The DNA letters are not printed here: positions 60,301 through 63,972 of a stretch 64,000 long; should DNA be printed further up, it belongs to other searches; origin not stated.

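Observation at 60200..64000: A+T-rich island whose only visible gene is a 1123-aa membrane-inserted KAP-family NTPase (candidate uncharacterised defence or abortive-infection module)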

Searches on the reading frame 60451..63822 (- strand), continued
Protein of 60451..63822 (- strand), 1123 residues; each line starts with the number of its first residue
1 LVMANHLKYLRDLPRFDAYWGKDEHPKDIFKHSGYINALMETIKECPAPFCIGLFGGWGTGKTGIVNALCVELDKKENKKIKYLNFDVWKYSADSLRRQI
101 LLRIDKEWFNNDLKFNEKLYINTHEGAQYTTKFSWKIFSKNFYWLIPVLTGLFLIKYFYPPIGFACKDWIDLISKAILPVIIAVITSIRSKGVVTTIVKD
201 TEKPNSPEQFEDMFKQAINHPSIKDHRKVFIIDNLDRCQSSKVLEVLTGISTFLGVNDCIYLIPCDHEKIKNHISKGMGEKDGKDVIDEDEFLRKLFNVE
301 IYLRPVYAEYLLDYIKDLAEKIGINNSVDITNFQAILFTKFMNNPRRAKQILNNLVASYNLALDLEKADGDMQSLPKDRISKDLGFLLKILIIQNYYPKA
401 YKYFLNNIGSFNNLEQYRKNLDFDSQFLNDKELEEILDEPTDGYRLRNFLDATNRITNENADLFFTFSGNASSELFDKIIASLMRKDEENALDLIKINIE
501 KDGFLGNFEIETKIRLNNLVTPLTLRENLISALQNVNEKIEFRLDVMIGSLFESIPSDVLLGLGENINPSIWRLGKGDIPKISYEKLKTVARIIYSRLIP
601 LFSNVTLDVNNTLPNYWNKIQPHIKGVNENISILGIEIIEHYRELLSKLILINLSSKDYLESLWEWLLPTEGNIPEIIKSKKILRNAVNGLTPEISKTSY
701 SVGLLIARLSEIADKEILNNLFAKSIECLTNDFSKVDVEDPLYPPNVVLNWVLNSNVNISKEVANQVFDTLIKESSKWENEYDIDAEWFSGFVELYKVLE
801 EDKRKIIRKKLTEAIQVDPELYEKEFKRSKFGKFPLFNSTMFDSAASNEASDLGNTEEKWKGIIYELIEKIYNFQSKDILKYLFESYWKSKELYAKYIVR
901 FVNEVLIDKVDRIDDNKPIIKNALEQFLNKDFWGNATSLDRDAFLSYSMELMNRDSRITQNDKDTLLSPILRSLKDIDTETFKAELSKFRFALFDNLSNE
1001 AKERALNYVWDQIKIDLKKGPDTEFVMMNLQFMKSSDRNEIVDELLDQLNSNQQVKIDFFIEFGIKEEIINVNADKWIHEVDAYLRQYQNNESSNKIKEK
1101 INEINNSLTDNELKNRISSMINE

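Call 11: find_encoding_contigs(protein=P0004, flank=10000, max_places=3)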
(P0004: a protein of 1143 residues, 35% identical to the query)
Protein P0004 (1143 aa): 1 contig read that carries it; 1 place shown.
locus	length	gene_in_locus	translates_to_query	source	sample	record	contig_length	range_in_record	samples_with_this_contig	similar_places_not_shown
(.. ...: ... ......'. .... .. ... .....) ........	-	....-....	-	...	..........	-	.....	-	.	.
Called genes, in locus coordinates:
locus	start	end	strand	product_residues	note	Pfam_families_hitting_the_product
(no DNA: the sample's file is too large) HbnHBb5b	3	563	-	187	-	?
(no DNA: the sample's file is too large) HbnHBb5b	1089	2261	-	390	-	PF14870:PSII_BNR (weak), PF15902:Sortilin-Vps10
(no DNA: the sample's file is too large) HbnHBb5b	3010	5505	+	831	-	PF00317:Ribonuc_red_lgN, PF02867:Ribonuc_red_lgC, PF12637:TSCPD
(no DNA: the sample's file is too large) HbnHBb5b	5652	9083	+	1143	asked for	PF07693:KAP_NTPase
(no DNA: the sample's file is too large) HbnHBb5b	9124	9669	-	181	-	PF14512:TM1586_NiRdase (faint), PF00881:Nitroreductase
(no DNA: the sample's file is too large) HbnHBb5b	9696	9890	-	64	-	-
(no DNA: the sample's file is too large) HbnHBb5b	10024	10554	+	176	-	PF01292:Ni_hydr_CYTB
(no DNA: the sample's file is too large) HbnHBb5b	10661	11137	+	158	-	PF13858:DUF4199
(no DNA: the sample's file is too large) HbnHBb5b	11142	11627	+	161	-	-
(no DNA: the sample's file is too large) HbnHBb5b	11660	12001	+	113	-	PF07883:Cupin_2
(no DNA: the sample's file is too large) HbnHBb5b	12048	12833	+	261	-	PF00106:adh_short, PF13561:adh_short_C2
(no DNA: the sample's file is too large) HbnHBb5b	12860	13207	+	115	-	PF00190:Cupin_1 (weak), PF02311:AraC_binding, PF07883:Cupin_2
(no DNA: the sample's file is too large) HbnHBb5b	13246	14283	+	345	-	PF05343:Peptidase_M42, PF01546:Peptidase_M20 (faint)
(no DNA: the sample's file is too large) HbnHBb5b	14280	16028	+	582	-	PF02770:Acyl-CoA_dh_M (weak), PF00441:Acyl-CoA_dh_1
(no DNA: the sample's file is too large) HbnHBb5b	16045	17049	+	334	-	PF00962:A_deaminase, PF19326:AMP_deaminase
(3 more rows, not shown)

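Call 12: find_encoding_contigs(protein=P0003, flank=10000, max_places=3)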
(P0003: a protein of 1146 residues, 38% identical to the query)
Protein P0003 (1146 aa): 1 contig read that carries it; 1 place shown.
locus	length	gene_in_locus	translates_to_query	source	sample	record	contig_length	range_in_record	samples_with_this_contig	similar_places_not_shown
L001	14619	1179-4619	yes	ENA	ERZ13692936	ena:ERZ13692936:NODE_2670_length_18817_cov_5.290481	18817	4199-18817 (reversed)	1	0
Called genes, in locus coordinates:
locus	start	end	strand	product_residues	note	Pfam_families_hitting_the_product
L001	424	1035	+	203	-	-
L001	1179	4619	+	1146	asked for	PF07693:KAP_NTPase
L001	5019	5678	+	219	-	-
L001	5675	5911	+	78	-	-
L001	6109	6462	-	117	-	-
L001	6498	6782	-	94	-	-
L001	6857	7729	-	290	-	PF03783:CsgG (weak)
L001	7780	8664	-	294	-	-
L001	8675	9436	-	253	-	-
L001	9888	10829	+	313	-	PF04326:SLFN_AlbA_2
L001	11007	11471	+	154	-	PF08239:SH3_3, PF12587:DUF3761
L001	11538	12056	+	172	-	PF28530:DUF8426 (weak)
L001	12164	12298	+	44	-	-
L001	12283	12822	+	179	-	-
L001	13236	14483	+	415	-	-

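Call 14: find_related_loci(query=A1, collection=genome_contigs, flank=10000)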
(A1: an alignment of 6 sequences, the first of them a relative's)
Query A1 (1121 aa) in genome_contigs; peptide patterns used: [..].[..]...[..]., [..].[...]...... (x = any residue, [..] = any of these).
37 stretches matched a pattern, but none encodes a relative of the query by tblastn (E <= 1e-3).
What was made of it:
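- Tried and rejected: A scan of GTDB species genomes with the family alignment found no relative (call 14).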

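Call 29: find_encoding_contigs(protein=P0006, flank=10000, max_places=3)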
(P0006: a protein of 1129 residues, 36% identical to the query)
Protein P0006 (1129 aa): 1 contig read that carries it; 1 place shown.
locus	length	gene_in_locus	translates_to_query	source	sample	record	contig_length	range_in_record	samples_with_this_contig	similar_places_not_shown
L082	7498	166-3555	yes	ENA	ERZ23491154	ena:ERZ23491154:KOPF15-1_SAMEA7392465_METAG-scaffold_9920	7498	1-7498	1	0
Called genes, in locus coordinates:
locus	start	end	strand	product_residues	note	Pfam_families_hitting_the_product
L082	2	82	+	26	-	?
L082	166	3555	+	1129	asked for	PF07693:KAP_NTPase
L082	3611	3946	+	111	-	-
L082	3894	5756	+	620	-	-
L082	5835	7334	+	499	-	PF01645:Glu_synthase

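Call 30: find_encoding_contigs(protein=P0005, flank=10000, max_places=3)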
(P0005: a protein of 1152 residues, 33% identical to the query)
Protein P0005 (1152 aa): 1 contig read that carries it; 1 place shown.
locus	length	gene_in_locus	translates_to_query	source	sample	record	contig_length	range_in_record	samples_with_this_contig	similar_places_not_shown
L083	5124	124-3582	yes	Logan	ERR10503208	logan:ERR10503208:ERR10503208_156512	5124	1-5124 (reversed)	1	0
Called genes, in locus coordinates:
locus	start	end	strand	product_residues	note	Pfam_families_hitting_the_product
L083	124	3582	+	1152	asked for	PF07693:KAP_NTPase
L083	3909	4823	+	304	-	PF13391:HNH_2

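Call 33: search_solved_structures(query=A1, max_evalue=1)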
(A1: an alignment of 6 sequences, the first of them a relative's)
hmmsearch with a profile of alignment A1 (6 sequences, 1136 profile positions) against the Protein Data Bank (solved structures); distinct sequences matched with E-value up to 1: 2.
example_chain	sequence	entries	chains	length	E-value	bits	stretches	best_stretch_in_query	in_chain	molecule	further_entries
5cwh_A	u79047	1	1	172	0.18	12.7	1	982-1122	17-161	Designed helical repeat protein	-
5h7c_A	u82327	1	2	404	0.4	11.6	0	938-1129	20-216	Immunoglobulin G-binding protein A, DHR14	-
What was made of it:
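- Tried and rejected: A sequence search of the PDB found only designed helical repeats at E above 0.1 (call 33).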

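Call 41: search_protein_families(library=pfam, proteins=[L001:424-1032:+, L001:5019-5675:+, L001:5675-5908:+, L082:3611-3943:+, L082:3894-5753:+, L083:3909-4820:+], max_evalue=0.01)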
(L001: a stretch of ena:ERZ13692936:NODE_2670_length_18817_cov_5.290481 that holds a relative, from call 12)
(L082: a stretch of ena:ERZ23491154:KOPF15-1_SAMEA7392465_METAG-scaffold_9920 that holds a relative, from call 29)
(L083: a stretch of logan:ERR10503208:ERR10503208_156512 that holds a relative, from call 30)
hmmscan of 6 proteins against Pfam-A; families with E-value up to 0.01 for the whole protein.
L001:424-1032:+ (203 aa): 0 families

L001:5019-5675:+ (219 aa): 0 families

L001:5675-5908:+ (78 aa): 0 families

L082:3611-3943:+ (111 aa): 2 families
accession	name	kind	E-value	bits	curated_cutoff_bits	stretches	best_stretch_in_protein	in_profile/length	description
PF09371.15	Tex_N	-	3.4e-29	100.8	32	1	5-77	3-75/75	Tex-like protein N-terminal domain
PF05400.18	FliT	-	0.0055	17.9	29.5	1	56-89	7-42/85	Flagellar protein FliT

L082:3894-5753:+ (620 aa): 12 families
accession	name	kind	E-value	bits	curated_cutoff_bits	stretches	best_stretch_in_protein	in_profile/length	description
PF16921.10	Tex_YqgF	-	5.4e-48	163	27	1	225-348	1-125/126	Tex protein YqgF-like domain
PF22706.1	Tex_central_region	-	9.2e-33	114.2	27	1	48-209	6-178/178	Tex central region-like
PF12836.13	HHH_3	-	8.5e-32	109.5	27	1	389-453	1-65/65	Helix-hairpin-helix motif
PF17674.7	HHH_9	-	2.9e-24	86.1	23.1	1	459-528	1-70/70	HHH domain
PF00575.29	S1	-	3.1e-20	72.8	22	1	547-618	3-74/74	S1 RNA binding domain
PF14635.12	HHH_7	-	9.2e-11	42.5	27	1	362-454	5-103/104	Helix-hairpin-helix motif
PF14639.11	YqgF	-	4.9e-07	30.1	35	1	268-356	52-147/150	Holliday-junction resolvase-like of SPT6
PF00633.29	HHH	-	1.1e-05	25.5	24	0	425-443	4-22/30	Helix-hairpin-helix motif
PF14520.12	HHH_5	-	0.00035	21.4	27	0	404-445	4-48/57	Helix-hairpin-helix domain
PF03934.19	T2SSK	-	0.00035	21.3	24.2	1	394-441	1-48/63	Type II secretion system (T2SS), protein K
PF23459.1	S1_RRP5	-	0.00053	20.9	27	1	546-616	1-71/72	RRP5 S1 domain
PF14579.12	HHH_6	-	0.002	18.7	25.6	0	404-436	27-59/90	Helix-hairpin-helix motif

L083:3909-4820:+ (304 aa): 1 family
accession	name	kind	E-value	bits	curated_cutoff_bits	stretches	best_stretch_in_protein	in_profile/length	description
PF13391.12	HNH_2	-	2e-09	37.6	21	1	197-246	1-65/66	HNH endonuclease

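Call 47: predict_structure(alignment_id=A1)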
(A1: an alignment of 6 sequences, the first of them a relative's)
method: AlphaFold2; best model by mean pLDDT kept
length: 1121 residues; sequences in the alignment: 6
mean_pLDDT: 73.7   pTM: 0.47
mean pLDDT of the five models: 73.7, 70.3, 67.5, 66.3, 65.8
residues with pLDDT >= 90: 199; 70-90: 539; 50-70: 238; < 50: 145
segments of 3 or more residues with pLDDT < 50: 1-33, 50-62, 120-131, 151-167, 184-200, 278-284, 296-309, 340-344, 367-371, 419-427, 466-471, 606-608
pLDDT, mean of each block of 10 residues (from residue 1): 24 27 32 54 57 39 55 61 70 81 85 72 40 56 57 45 45 56 47 39 75 85 81 69 75 71 64 60 53 50 39 57 69 64 54 68 57 64 79 74 64 55 45 61 67 68 45 70 85 81 82 71 85 80 79 83 86 77 89 88 53 87 90 89 91 85 88 92 91 87 92 90 87 69 91 83 93 80 87 91 92 88 88 90 76 78 93 92 83 85 92 91 81 72 85 91 89 71 80 91 87 76 88 87 86 86 85 87 83 87 78 83 70
secondary structure, 60 per line:
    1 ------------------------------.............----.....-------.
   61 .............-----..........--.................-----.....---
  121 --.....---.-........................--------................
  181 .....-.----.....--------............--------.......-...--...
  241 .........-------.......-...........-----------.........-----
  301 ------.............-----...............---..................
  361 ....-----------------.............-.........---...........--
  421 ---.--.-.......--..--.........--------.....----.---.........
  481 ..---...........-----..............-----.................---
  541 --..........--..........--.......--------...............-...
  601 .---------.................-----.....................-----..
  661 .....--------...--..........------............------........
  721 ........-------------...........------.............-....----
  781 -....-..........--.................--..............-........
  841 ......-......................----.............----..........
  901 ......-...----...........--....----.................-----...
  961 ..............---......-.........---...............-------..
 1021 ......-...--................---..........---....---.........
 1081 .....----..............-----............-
elements in order (helices of 4 or more, strands of 3 or more residues): H31-43 E48-52 H60-73 E79-85 H91-107 H113-117 E123-127 H133-156 H165-185 E192-196 H205-216 E225-231 H238-249 E257-263 H265-275 H287-295 H307-319 H325-339 H343-364 H382-394 H396-404 H408-418 H429-435 H444-450 H459-463 H472-482 H486-496 H502-515 H521-537 H543-552 H555-564 H567-573 H582-596 H598-601 H611-627 H633-653 H659-665 H679-688 H695-706 H713-728 H742-752 H759-771 H773-776 H782-785 H787-796 H799-815 H818-831 H833-846 H848-869 H874-886 H891-906 H915-925 H928-931 H936-952 H958-974 H978-983 H985-993 H997-1011 H1019-1026 H1033-1048 H1052-1061 H1065-1068 H1072-1085 H1090-1103 H1109-1120
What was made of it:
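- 60454..62166 (-): Orphan all-alpha solenoid (residues ~551-1121), the putative sensor arm. pLDDT mostly 80-93 and helices only (call 47).
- Solenoid with pLDDT 80-93 (call 47). The full-length model rests on a six-sequence alignment (call 47).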

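Call 50: fold_search(model_id=the predicted structure, library=pdb)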
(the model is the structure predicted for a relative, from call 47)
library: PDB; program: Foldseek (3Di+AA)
matches with E <= 10: 966; with E <= 0.001: 20
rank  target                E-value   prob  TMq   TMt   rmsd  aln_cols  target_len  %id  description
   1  9n73_SP               2.7e-04  1.00  0.16  0.10  30.8      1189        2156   12  SSU processome maturation and disassembly, State G (released 2025-10-29)
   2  6y5q_u                2.8e-04  1.00  0.18  0.21  23.7       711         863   12  human 17S U2 snRNP (released 2020-06-17)
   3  9l4d_A                3.3e-04  0.95  0.11  0.07  36.7      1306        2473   11  ATR-ATRIP bound with RP-3500 (released 2025-05-21)
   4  5j3v_A                4.1e-04  1.00  0.15  0.18  34.2       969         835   12  Crystal structure of human Karyopherin-beta2 bound to the histone H3 tail (released 2016-09-21)
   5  4c0o_A                4.4e-04  1.00  0.15  0.17  35.0      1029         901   11  Transportin 3 in complex with phosphorylated ASF/SF2 (released 2014-01-22)
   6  8dgc_A                4.4e-04  0.99  0.16  0.10  36.9      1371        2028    9  Avs3 bound to phage PhiV-1 terminase (released 2022-08-03)
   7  6xu2_A                4.4e-04  0.97  0.11  0.11  39.7      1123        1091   11  Human karyopherin RanBP5 (isoform-3) (released 2020-04-22)
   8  7wtt_K                4.7e-04  1.00  0.19  0.20  29.4       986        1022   10  Cryo-EM structure of a human pre-40S ribosomal subunit - State RRP12-A1 (with CK1) (released 2022-10-19)
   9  3s51_B                5.1e-04  0.99  0.13  0.14  37.7      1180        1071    9  Structure of FANCI (released 2011-07-27)
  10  7z8t_D                5.3e-04  1.00  0.16  0.15  30.8       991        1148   10  CAND1-SCF-SKP2 CAND1 engaged SCF rocked (released 2023-04-19)
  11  9g33_UJ               5.4e-04  1.00  0.23  0.18  38.0      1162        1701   12  Stalled 90S - Utp23-Krr1-deltaC3 (released 2025-06-18)
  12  6zqd_UT               6.1e-04  1.00  0.17  0.10  30.7      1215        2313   11  Cryo-EM structure of the 90S pre-ribosome from Saccharomyces cerevisiae, state Post-A1 (released 2020-09-23)
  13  8ga7                  7.2e-04  0.72  0.05  0.09  34.6       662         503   10  Geometrically programmable nanomaterial construction using regularized protein building blocks (released 2024-03-13)
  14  9n75_SP               7.5e-04  0.99  0.16  0.11  27.6      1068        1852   12  SSU processome maturation and disassembly, State I (released 2025-11-05)
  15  4buj_B                7.8e-04  0.97  0.13  0.12  31.0      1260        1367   10  Crystal structure of the S. cerevisiae Ski2-3-8 complex (released 2013-08-28)
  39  7pw4_A                2.4e-03  0.84  0.10  0.07  37.6      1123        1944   10  Human SMG1-8-9 kinase complex bound to a SMG1 inhibitor (released 2021-12-01)
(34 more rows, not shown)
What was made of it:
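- On STAND / Avs: The Avs3 match has a TM-score of 0.16 (call 50).
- Closest known: Avs / bacterial STAND NTPases. Same: Avs3 appears among the weak solenoid matches (call 50).
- Alpha-solenoids are generic protein-binding scaffolds, and the Foldseek hits are karyopherins, CAND1 and ribosome-biogenesis factors (call 50).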

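Call 52: search_dna_similar(query=window:60454-63816:-, collection=phages, mode=protein, max_rows=15)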
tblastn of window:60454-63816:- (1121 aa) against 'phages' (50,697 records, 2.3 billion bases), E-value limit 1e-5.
No match.

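Call 53: search_dna_similar(query=window:60454-63816:-, collection=plasmids, mode=protein, max_rows=15)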
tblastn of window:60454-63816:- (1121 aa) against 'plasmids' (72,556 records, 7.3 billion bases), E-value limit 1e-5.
Records with a match: 6; places in all: 6; records where one place covers at least 80% of the query: 0.
Best place of each record, by identity: <60% 6.
By first word of the organism name: Haloterrigena 1; Natrinema 1; Halococcus 1; Acaryochloris 1; Dietzia 1; Streptomyces 1.
By predicted mobility (MOB-suite, as given by PLSDB): non-mobilizable 3; mobilizable 2; conjugative 1.
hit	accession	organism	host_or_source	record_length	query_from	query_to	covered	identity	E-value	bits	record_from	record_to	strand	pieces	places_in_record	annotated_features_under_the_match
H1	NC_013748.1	Haloterrigena turkmenica DSM 5511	-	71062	26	466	39%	29.3%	2e-28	132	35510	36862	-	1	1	P-loop NTPase fold protein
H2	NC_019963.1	Natrinema pellirubrum DSM 15624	-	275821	25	466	39%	27.0%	2e-24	119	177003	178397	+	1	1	P-loop NTPase fold protein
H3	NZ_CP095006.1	Halococcus dombrowskii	Direct from delivered sample,Rock salt ...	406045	81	466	34%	29.0%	2e-27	129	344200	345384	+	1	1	P-loop NTPase fold protein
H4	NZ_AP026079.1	Acaryochloris marina MBIC10699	cell culture,Ascidian, Diplosoma similis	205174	3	362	32%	26.6%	1e-11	77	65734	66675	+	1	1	KAP family NTPase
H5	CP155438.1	Dietzia kunjamensis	cell culture,moss extract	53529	71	360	26%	23.6%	2e-10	73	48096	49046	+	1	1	P-loop NTPase fold protein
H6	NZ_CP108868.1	Streptomyces sp. NBC_00829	-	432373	217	405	17%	23.3%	3e-6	59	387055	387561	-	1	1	none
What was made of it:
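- There are no full-length plasmid or phage matches (calls 52, 53).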
